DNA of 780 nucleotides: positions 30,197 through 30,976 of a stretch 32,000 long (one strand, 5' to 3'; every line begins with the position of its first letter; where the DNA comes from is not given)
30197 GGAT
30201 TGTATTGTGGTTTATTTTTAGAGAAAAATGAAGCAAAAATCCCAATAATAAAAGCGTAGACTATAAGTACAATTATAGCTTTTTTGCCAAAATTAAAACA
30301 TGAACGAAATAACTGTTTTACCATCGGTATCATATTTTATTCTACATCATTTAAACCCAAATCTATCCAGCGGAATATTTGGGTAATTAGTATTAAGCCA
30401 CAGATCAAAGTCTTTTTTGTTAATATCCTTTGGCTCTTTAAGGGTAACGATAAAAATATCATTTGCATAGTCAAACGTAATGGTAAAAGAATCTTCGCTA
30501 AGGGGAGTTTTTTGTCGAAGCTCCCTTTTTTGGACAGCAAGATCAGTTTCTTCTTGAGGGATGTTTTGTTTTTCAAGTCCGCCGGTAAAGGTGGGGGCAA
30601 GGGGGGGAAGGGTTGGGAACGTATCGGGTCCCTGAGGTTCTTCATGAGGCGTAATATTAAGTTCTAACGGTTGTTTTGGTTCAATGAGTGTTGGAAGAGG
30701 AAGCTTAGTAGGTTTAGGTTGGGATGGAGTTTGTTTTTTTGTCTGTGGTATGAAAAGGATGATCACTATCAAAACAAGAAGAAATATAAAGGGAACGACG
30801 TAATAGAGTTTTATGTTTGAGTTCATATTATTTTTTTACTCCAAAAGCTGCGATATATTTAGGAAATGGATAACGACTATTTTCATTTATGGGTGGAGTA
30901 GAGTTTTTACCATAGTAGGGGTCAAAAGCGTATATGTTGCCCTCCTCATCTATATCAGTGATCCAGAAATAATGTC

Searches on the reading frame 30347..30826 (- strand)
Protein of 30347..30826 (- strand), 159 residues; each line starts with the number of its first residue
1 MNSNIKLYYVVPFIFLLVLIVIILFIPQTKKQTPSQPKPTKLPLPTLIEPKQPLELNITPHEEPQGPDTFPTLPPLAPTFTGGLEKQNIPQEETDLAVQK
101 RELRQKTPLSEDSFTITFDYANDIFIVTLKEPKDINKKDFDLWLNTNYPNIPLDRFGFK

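Call 5: search_protein_families(library=pfam, proteins=[window:30347-30826:-], max_evalue=0.01)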
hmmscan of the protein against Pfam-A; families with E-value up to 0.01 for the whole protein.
window:30347-30826:- (159 aa): 0 families

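Call 6: search_protein_families(library=ncbifam, proteins=[window:30347-30826:-], max_evalue=0.01)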
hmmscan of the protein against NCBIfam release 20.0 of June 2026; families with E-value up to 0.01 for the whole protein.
window:30347-30826:- (159 aa): 0 families

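Call 12: search_protein_families(library=phrogs, proteins=[window:30347-30826:-], max_evalue=0.1)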
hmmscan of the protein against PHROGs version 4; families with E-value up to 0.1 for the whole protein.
window:30347-30826:- (159 aa): 1 family
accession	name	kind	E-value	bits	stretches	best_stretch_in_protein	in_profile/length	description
phrog_10806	-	unknown function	0.068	14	0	91-125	3-36/70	-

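Call 88: search_protein_families(library=pfam, proteins=[window:30347-30826:-], max_evalue=0.01)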
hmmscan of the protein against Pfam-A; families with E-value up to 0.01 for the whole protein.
window:30347-30826:- (159 aa): 0 families

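Call 89: search_protein_families(library=padloc, proteins=[window:30347-30826:-], max_evalue=0.01)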
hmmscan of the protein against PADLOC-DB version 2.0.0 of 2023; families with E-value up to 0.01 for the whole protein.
window:30347-30826:- (159 aa): 0 families
